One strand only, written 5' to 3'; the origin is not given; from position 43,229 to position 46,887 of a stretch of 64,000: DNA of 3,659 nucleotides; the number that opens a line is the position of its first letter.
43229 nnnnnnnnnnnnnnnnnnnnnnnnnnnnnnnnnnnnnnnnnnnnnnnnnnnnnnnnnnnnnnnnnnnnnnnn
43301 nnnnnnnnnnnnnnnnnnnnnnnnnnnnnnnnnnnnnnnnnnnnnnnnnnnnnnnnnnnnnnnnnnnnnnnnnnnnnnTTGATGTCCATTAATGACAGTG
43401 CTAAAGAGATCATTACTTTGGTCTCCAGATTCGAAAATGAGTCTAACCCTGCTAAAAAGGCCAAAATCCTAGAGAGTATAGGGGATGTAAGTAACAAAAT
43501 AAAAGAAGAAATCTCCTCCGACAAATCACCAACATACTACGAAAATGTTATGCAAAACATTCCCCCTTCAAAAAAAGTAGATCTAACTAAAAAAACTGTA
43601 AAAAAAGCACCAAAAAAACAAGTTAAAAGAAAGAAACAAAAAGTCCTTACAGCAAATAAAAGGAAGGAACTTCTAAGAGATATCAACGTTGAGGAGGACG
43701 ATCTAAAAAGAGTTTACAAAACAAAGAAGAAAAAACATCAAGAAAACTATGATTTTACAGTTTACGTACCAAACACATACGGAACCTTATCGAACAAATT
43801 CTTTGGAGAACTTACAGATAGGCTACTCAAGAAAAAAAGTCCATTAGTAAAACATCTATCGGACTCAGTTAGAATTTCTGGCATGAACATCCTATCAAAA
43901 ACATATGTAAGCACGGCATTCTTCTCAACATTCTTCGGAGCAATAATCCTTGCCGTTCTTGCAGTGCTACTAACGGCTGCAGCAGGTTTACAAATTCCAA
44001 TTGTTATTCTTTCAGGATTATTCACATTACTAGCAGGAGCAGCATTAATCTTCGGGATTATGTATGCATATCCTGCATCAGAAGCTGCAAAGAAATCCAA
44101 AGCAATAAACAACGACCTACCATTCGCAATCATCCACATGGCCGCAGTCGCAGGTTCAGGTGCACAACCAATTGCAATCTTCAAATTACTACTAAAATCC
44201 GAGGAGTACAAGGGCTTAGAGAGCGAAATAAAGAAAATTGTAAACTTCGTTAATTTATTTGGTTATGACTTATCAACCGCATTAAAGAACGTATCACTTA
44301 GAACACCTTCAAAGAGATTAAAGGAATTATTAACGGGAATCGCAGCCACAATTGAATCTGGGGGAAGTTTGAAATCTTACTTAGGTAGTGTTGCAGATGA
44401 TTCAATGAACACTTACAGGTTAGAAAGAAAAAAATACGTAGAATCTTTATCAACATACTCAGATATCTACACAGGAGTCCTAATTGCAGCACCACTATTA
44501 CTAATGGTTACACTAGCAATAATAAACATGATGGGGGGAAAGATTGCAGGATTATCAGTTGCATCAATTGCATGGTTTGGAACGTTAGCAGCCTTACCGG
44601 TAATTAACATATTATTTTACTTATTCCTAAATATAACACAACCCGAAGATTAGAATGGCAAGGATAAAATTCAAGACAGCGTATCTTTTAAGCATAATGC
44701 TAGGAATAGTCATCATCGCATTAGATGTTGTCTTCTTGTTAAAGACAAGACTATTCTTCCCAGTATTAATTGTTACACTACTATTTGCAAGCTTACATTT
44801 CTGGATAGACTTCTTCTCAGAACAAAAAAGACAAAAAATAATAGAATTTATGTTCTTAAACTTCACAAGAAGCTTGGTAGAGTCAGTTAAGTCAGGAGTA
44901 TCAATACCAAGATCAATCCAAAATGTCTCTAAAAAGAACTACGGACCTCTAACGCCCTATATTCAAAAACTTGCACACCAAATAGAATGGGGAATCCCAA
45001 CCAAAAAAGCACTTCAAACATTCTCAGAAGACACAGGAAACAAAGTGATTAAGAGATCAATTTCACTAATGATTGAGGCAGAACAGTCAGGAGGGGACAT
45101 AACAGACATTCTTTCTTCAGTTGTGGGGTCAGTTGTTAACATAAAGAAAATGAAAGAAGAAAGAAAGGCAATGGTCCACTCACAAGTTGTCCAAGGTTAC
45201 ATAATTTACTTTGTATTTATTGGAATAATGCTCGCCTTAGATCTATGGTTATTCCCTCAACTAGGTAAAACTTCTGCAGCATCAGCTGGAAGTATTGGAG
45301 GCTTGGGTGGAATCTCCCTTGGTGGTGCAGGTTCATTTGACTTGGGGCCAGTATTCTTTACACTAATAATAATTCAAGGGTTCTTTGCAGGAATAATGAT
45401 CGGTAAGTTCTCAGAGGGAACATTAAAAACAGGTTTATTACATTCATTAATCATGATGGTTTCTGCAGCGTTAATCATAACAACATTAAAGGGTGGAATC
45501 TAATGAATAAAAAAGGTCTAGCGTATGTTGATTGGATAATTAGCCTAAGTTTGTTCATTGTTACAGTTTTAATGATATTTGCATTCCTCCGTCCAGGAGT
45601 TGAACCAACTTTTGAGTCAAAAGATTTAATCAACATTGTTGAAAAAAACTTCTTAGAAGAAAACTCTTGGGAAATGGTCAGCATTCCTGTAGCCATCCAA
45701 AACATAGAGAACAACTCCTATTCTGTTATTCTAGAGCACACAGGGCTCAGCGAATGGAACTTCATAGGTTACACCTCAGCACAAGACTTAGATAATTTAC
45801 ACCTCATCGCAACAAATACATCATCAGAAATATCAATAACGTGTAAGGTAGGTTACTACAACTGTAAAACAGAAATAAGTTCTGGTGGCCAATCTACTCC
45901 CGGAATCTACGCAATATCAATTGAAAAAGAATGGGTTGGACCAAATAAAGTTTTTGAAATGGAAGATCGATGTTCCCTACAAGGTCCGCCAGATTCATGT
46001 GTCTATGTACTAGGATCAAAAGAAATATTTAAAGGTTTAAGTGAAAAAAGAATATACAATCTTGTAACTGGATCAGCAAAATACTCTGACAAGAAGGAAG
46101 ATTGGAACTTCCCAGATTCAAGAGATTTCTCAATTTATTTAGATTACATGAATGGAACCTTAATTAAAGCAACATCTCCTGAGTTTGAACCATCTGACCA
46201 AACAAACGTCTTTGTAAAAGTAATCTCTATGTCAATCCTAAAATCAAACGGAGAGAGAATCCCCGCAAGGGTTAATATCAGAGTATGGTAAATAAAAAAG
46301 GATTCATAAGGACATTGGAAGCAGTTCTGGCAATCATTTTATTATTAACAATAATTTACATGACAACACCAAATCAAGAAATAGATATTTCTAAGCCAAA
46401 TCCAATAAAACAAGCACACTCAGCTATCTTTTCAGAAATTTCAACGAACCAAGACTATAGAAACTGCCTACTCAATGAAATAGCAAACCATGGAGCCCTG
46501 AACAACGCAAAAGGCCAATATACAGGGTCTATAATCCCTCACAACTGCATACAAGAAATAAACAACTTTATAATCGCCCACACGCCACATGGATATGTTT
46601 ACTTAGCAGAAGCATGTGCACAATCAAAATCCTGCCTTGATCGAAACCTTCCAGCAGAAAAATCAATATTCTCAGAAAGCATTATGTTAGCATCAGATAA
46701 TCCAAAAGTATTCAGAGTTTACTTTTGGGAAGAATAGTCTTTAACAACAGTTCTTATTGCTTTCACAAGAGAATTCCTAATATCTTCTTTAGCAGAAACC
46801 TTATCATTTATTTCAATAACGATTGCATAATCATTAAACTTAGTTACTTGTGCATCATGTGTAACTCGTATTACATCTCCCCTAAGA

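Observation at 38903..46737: Epd/Tad-like archaeal type IV pilus locus with seven prepilin-like genes and a split platform protein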

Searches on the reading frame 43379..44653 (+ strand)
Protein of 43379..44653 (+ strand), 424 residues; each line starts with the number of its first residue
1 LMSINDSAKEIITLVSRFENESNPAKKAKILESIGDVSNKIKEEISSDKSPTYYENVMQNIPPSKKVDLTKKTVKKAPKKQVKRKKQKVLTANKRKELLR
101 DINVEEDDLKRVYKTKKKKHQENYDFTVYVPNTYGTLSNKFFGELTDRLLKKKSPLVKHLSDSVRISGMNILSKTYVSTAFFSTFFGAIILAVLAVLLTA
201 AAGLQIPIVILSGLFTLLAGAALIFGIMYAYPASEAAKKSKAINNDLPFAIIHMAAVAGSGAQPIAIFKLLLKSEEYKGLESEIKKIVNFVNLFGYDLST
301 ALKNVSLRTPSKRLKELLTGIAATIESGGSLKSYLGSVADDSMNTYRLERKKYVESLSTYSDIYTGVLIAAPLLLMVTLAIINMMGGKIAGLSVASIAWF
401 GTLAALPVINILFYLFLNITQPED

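Call 3: search_protein_families(library=pfam, proteins=[window:43379-44653:+], max_evalue=0.1)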
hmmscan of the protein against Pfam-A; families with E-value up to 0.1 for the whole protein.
window:43379-44653:+ (424 aa): 2 families
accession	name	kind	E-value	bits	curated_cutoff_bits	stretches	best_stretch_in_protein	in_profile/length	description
PF00482.28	T2SSF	-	2.9e-16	60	25.2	1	252-378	3-124/125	Type II secretion system (T2SS), protein F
PF17527.7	ALC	-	0.0097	16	25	1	68-133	38-103/177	Phage ALC protein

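Call 4: search_protein_families(library=ncbifam, proteins=[window:43379-44653:+], max_evalue=0.1)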
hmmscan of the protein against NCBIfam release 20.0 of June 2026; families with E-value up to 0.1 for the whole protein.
window:43379-44653:+ (424 aa): 5 families
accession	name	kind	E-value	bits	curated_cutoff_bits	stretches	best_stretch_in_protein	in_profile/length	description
NF004704.2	PRK06041.1-2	equivalog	1.4e-32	113.2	550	1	168-424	5-250/555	archaellar assembly protein ArlJ/FlaJ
NF004705.1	PRK06041.1-3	equivalog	2.3e-19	69.7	400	1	243-417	3-173/465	archaellar assembly protein ArlJ/FlaJ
NF004703.2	PRK06041.1-1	equivalog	2e-17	62.7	570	1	235-384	28-179/525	archaellar assembly protein ArlJ/FlaJ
NF046075.1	UpsF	equivalog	4.8e-16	58.6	400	1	195-423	44-252/484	membrane pilin protein UpsF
NF053673.1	bindosome_BasF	exception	2.5e-09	36.2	1300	1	193-404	150-360/656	bindosome assembly system membrane anchoring protein BasF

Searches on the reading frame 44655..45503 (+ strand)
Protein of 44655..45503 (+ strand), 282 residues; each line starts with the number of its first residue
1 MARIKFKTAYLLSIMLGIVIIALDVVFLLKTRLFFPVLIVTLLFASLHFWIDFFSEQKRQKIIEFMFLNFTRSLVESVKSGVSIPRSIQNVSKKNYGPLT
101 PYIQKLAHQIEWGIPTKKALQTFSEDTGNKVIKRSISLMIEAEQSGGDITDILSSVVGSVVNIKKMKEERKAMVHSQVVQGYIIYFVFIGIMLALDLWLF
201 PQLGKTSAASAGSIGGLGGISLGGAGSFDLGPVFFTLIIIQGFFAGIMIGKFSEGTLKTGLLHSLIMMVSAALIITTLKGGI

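Call 3: search_protein_families(library=pfam, proteins=[window:44655-45503:+], max_evalue=0.1)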
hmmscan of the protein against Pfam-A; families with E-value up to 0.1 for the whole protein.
window:44655-45503:+ (282 aa): 1 family
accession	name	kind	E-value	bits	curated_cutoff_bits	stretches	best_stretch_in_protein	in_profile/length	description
PF00482.28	T2SSF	-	6.1e-16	59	25.2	1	70-194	1-122/125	Type II secretion system (T2SS), protein F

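Call 4: search_protein_families(library=ncbifam, proteins=[window:44655-45503:+], max_evalue=0.1)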
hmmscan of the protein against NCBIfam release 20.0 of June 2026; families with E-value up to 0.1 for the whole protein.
window:44655-45503:+ (282 aa): 4 families
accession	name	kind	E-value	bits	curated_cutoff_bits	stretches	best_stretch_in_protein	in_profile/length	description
NF004705.1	PRK06041.1-3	equivalog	7.5e-16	58.1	400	1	6-273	191-449/465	archaellar assembly protein ArlJ/FlaJ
NF004703.2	PRK06041.1-1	equivalog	2.3e-12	46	570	1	12-195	231-413/525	archaellar assembly protein ArlJ/FlaJ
NF004704.2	PRK06041.1-2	equivalog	4.2e-11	42.2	550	1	8-268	272-536/555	archaellar assembly protein ArlJ/FlaJ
NF046075.1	UpsF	equivalog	2e-08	33.5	400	1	3-203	256-438/484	membrane pilin protein UpsF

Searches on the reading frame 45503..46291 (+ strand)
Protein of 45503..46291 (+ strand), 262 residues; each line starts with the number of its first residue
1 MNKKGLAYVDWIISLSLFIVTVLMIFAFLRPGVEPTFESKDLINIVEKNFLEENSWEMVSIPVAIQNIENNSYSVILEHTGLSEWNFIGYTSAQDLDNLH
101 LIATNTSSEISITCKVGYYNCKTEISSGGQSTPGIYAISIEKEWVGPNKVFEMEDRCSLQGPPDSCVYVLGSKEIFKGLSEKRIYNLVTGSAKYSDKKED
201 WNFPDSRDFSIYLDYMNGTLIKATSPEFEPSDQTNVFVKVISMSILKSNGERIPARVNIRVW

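Call 3: search_protein_families(library=pfam, proteins=[window:45503-46291:+], max_evalue=0.1)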
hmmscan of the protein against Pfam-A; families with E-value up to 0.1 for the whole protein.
window:45503-46291:+ (262 aa): 2 families
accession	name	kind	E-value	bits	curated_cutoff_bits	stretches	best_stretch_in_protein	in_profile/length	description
PF23958.1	DUF7287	-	0.033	15.2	27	1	8-40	7-39/157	Family of unknown function (DUF7287)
PF09059.15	TyeA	-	0.073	13.6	21.1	0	141-178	12-49/81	TyeA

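Call 4: search_protein_families(library=ncbifam, proteins=[window:45503-46291:+], max_evalue=0.1)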
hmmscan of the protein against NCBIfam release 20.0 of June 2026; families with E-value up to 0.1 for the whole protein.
window:45503-46291:+ (262 aa): 0 families

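Call 39: search_solved_structures(query=A2, max_evalue=10)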
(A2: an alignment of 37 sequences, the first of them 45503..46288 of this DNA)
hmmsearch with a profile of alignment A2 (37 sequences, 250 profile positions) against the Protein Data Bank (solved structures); distinct sequences matched with E-value up to 10: 4.
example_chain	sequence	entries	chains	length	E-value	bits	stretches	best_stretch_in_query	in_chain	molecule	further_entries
4trg_A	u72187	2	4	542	0.21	14.8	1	89-190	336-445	SidC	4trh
6cp2_A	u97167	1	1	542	0.22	14.7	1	89-190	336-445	SidC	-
4pay_A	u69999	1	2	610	0.25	14.5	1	89-190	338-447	SidC, interaptin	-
4ooj_A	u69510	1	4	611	0.25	14.5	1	89-190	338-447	SidC, interaptin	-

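Call 41: search_protein_families(library=pfam, alignment_id=A2, max_evalue=0.01)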
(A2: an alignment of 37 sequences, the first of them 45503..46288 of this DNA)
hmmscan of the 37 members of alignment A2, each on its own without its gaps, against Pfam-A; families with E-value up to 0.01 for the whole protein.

A. member 1, window:45503-46288:+ (262 aa): 0 families

B. families by the number of members that match (of 37 scanned): 2 families
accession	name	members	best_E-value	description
PF23958.1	DUF7287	8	0.00017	Family of unknown function (DUF7287)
PF01137.26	RTC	1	0.0029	RNA 3'-terminal phosphate cyclase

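Call 68: predict_structure(alignment_id=A4)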
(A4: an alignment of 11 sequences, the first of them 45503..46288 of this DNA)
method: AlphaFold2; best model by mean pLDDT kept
length: 262 residues; sequences in the alignment: 11
mean_pLDDT: 82.3   pTM: 0.69
mean pLDDT of the five models: 82.3, 49.2, 48.3, 45.0, 39.8
residues with pLDDT >= 90: 95; 70-90: 121; 50-70: 31; < 50: 15
segments of 3 or more residues with pLDDT < 50: 30-36, 126-131
pLDDT, mean of each block of 10 residues (from residue 1): 55 80 63 53 89 91 90 92 93 88 94 92 62 80 85 84 73 91 86 87 86 88 83 74 90 91 85
secondary structure, 60 per line:
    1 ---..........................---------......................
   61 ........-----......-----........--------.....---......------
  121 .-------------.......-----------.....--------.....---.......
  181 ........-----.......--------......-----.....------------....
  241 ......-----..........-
elements in order: H4-29 H39-54 E55-68 E74-79 E85-92 E101-105 E109-114 E135-141 E153-157 E166-170 E174-180 H181-188 H194-200 E209-214 E220-224 E237-246 E252-261

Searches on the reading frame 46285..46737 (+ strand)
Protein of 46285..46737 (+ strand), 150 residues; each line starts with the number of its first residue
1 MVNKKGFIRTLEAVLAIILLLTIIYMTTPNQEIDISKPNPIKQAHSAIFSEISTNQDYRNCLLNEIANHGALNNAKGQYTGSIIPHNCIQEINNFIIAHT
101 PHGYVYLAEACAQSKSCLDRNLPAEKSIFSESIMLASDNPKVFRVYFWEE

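Call 3: search_protein_families(library=pfam, proteins=[window:46285-46737:+], max_evalue=0.1)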
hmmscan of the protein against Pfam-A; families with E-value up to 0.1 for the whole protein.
window:46285-46737:+ (150 aa): 1 family
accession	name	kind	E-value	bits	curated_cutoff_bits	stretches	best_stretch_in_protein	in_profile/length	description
PF01616.22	Orbi_NS3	-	0.074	13.1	27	1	3-54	77-124/179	Orbivirus NS3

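Call 4: search_protein_families(library=ncbifam, proteins=[window:46285-46737:+], max_evalue=0.1)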
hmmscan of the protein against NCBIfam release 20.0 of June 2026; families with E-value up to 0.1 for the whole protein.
window:46285-46737:+ (150 aa): 0 families

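Call 38: search_solved_structures(query=A1, max_evalue=10)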
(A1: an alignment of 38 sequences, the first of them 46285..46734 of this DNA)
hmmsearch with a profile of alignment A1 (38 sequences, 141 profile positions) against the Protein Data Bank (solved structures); distinct sequences matched with E-value up to 10: 2.
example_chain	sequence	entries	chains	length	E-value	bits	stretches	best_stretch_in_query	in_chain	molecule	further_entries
1we8_A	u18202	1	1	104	0.67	13.4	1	35-66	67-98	Tudor and KH domain containing protein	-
9iho_J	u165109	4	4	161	1.5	12.3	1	9-38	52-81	NADH-ubiquinone oxidoreductase chain 6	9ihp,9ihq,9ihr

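Call 40: search_protein_families(library=pfam, alignment_id=A1, max_evalue=0.01)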
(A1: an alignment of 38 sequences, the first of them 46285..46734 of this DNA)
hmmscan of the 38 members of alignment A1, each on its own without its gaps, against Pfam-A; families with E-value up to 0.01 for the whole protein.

A. member 1, window:46285-46734:+ (150 aa): 0 families

B. families by the number of members that match (of 38 scanned): 0 families

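Call 44: find_homologous_proteins(query=A1, max_evalue=0.001)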
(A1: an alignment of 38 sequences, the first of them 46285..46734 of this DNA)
Query A1 (38 sequences) (150 aa, profile of the alignment): 98 proteins with E <= 0.001 among 3760 candidates.
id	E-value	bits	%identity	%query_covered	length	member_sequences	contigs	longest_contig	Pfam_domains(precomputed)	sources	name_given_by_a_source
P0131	3.1e-45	172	58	99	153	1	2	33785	-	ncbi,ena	-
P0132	4.3e-45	171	60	99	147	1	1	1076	-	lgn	-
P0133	4.6e-45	171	38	99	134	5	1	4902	-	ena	-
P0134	4.9e-45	171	42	99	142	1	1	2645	-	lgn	-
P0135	1.8e-44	169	83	100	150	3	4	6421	-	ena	-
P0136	3.7e-44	168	83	100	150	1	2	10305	-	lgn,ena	-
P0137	6.2e-44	168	66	100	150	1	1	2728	-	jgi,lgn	-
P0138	6.9e-44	167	37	100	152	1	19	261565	-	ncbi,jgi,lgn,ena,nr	ncbi:MAG TPA: hypothetical protein VJB94_01935 [Candidatus Nanoarchaeia archaeon]|nr:hypothetical pr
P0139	3.3e-43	165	55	99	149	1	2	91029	-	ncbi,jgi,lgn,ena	-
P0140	5.2e-43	165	57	99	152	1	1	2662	-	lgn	-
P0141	6.9e-43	164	91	100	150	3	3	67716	-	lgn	-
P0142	2.9e-42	162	67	100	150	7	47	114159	-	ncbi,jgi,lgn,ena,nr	ncbi:hypothetical protein HOM13_00390 [Candidatus Woesearchaeota archaeon]|jgi:hypothetical protein|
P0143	5.5e-42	161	81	100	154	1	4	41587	-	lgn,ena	-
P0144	5.9e-42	161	62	99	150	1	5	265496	-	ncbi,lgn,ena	-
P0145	1.6e-41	160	39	99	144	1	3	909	-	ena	-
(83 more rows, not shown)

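Call 59: predict_structure(alignment_id=A3)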
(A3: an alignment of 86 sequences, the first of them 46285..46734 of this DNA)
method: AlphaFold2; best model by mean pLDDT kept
length: 150 residues; sequences in the alignment: 86
mean_pLDDT: 92.0   pTM: 0.74
mean pLDDT of the five models: 92.0, 91.4, 90.8, 90.7, 90.2
residues with pLDDT >= 90: 126; 70-90: 16; 50-70: 8; < 50: 0
segments of 3 or more residues with pLDDT < 50: none
pLDDT, mean of each block of 10 residues (from residue 1): 75 96 90 74 97 96 92 95 93 97 97 94 93 94 97
secondary structure, 60 per line:
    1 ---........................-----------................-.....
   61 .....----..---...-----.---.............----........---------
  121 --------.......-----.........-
elements in order: H4-27 H39-54 H56-65 H87-99 E104-111 E129-135 E141-149

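Call 79: fold_search(model_id=the predicted structure, library=pdb)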
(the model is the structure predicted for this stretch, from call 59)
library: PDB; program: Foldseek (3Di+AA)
matches with E <= 10: 801; with E <= 0.001: 0
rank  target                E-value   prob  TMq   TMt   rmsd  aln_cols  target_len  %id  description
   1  8glv_CP               7.9e-02  0.35  0.29  0.34   7.5       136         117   14  96-nm repeat unit of doublet microtubules from Chlamydomonas reinhardtii flagella (released 2023-05-31)
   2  9y6s_6g               1.0e-01  0.41  0.26  0.33   4.7        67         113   13  96-nm repeat of the Leishmania tarentolae doublet microtubule (released 2025-12-17)
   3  9y6s_6c               1.9e-01  0.44  0.34  0.46   6.9       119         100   15  96-nm repeat of the Leishmania tarentolae doublet microtubule (released 2025-12-17)
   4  2pg1_F                2.2e-01  0.38  0.33  0.43   7.4       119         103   11  Structural analysis of a cytoplasmic dynein Light Chain-Intermediate Chain complex (released 2007-06-05)
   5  5vky_A                2.2e-01  0.35  0.35  0.41   8.9       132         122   11  Yeast Tda2 (YER071C) - a dynein light chain family member that works independently of the dynein motor complex and mic (released 2017-07-12)
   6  6zyw_O                2.2e-01  0.33  0.35  0.44   9.5       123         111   10  Outer Dynein Arm-Shulin complex - overall structure (Tetrahymena thermophila) (released 2021-01-20)
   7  7kzm_F                2.3e-01  0.35  0.32  0.43   6.5       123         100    7  Outer dynein arm bound to doublet microtubules from C. reinhardtii (released 2021-01-20)
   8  1ygt                  2.5e-01  0.18  0.27  0.34   8.3       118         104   14  Dynein Light Chain TcTex-1 (released 2005-02-15)
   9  9axt_AG               2.6e-01  0.44  0.34  0.25   6.2       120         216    6  Non-translating S. pombe ribosome (released 2024-10-16)
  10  7k5b_N                3.0e-01  0.38  0.37  0.46  10.0       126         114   10  Structure of outer-arm dynein bound to microtubule doublet in microtubule binding state 2 (MTBS-2) (released 2021-09-29)
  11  8pr0_G                3.0e-01  0.23  0.27  0.33   9.1        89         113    9  Cytoplasmic dynein-A heavy chain bound to dynactin-p150glued and IC-LC tower (released 2024-03-27)
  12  9e5c_5p               3.0e-01  0.21  0.30  0.36   6.9       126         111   13  Cryo-EM structure of 96 nm repeat of microtubule doublet from T. brucei flagellum (released 2025-03-12)
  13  8glv_Ar               3.0e-01  0.14  0.22  0.25   5.0        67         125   10  96-nm repeat unit of doublet microtubules from Chlamydomonas reinhardtii flagella (released 2023-05-31)
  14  6zyw_N                3.9e-01  0.21  0.32  0.39   7.6       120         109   12  Outer Dynein Arm-Shulin complex - overall structure (Tetrahymena thermophila) (released 2021-01-20)
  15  8c1w_D                4.7e-01  0.16  0.18  0.08   7.7        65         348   11  Tetrameric 5-HT3A receptor in Salipro (apo, asymmetric) (released 2024-07-10)
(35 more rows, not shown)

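Call 91: search_protein_representatives(alignment_id=A3)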
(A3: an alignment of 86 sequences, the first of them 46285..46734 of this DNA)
Query: 86 sequences, 144 profile positions. Proteins with E-value up to 0.001 (for the whole library): 1902; up to 1e-10: 1468; up to 1e-30: 70. The best 150 are listed.
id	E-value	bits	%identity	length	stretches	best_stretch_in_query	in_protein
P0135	1.5e-41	158.4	-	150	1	1-143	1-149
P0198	2.5e-40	154.5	-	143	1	2-144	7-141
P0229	3.7e-40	153.9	-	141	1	2-144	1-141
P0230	7.8e-40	152.8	-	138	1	2-144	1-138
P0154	3.1e-39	150.9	-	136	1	1-144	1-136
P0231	1.0e-38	149.2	-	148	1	4-144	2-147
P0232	1.2e-38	149.0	-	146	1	2-143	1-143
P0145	2.7e-38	147.8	-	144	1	2-143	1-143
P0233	7.8e-38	146.4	-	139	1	5-143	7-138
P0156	1.6e-37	145.3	-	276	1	1-143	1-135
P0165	2.5e-36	141.5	-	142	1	1-144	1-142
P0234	3.6e-36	141.0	-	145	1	2-143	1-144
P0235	3.7e-36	140.9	-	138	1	1-144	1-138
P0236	5.0e-36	140.5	-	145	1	2-144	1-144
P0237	6.8e-36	140.1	-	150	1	1-144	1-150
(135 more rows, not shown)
